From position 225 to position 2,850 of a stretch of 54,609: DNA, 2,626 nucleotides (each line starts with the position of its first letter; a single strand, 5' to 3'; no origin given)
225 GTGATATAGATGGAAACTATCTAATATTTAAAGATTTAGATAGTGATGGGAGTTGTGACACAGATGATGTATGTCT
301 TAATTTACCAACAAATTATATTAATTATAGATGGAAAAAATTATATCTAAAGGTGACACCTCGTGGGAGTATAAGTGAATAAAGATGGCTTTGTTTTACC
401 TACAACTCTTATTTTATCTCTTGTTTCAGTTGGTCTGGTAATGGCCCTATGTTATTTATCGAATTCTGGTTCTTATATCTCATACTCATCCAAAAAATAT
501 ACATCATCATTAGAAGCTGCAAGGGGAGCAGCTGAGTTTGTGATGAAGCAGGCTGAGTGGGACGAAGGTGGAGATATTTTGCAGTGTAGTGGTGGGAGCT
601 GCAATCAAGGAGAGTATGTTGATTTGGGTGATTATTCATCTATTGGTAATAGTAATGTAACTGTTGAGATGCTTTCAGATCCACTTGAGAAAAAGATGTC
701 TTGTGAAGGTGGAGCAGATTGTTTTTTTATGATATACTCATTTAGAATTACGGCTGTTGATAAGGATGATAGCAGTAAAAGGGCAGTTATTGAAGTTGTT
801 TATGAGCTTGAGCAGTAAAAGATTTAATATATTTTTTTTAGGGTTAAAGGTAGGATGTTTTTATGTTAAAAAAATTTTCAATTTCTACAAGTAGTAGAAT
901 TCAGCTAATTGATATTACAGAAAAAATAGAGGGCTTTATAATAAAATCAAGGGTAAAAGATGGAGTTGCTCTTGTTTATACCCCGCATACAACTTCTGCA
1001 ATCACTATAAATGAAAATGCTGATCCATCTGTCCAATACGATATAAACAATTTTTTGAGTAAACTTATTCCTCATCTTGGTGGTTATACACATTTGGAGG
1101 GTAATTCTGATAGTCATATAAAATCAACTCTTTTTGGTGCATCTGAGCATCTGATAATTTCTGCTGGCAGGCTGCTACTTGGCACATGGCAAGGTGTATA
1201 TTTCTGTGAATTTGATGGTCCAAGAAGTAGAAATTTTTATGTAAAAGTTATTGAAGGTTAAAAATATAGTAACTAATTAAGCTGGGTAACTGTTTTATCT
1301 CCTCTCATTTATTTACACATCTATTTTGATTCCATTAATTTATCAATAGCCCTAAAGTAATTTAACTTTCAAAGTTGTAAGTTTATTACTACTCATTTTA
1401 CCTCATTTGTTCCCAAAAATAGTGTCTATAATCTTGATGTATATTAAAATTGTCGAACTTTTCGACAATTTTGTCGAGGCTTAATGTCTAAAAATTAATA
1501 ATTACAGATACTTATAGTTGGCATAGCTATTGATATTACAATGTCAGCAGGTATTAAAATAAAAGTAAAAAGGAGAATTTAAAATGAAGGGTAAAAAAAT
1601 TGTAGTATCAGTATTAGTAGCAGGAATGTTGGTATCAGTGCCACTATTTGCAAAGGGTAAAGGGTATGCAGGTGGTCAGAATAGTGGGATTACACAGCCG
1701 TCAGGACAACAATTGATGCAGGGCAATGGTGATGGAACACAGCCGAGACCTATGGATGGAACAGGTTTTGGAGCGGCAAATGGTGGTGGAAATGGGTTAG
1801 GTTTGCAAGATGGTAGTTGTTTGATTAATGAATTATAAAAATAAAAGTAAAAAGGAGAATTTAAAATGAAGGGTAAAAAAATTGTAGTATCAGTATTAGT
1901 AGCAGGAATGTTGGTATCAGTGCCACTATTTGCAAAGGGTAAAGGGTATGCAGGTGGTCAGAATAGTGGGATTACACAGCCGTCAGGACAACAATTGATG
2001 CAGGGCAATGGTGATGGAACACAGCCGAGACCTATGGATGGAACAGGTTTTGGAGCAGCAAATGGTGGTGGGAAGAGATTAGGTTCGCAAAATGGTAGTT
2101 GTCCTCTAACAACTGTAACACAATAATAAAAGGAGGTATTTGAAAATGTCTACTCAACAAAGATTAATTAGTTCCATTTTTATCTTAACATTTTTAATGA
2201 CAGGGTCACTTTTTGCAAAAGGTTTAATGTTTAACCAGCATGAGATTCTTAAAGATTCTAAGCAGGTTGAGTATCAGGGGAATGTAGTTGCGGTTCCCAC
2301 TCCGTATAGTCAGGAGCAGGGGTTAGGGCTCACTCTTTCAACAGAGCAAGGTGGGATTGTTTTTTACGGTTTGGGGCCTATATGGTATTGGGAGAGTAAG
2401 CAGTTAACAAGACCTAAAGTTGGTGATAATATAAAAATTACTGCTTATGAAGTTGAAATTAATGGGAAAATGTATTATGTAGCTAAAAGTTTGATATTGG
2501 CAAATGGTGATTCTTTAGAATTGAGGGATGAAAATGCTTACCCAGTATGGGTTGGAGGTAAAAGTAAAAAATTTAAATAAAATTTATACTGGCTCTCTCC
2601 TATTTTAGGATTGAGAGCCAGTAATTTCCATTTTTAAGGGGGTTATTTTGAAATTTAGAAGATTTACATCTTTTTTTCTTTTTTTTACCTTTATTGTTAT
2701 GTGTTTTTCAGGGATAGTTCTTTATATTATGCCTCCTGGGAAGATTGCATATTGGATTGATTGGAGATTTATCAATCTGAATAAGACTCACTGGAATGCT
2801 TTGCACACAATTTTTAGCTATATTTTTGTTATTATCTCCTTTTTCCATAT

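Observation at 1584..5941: Co-directional envelope cluster as a candidate uncharacterised extracytoplasmic sensing or redox module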

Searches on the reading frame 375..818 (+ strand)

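Call 3: search_protein_families(library=pfam, proteins=[window:375-818:+], max_evalue=1)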
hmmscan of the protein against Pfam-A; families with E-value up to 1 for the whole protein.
window:375-818:+ (147 aa): 0 families

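Call 4: search_protein_families(library=ncbifam, proteins=[window:375-818:+], max_evalue=1)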
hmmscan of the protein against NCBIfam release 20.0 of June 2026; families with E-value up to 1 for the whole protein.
window:375-818:+ (147 aa): 1 family
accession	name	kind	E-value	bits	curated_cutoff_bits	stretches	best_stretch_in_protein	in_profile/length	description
NF038301.1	EPS_HpsA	equivalog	0.012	13.3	400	1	2-29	44-71/1503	hormogonium polysaccharide biosynthesis protein HpsA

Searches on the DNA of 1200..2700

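Call 37: search_rna_families(source=window, start=1200, end=2700, threshold=evalue, max_evalue=1)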
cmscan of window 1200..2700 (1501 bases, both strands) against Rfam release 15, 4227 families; matches with E-value up to 1: 0.
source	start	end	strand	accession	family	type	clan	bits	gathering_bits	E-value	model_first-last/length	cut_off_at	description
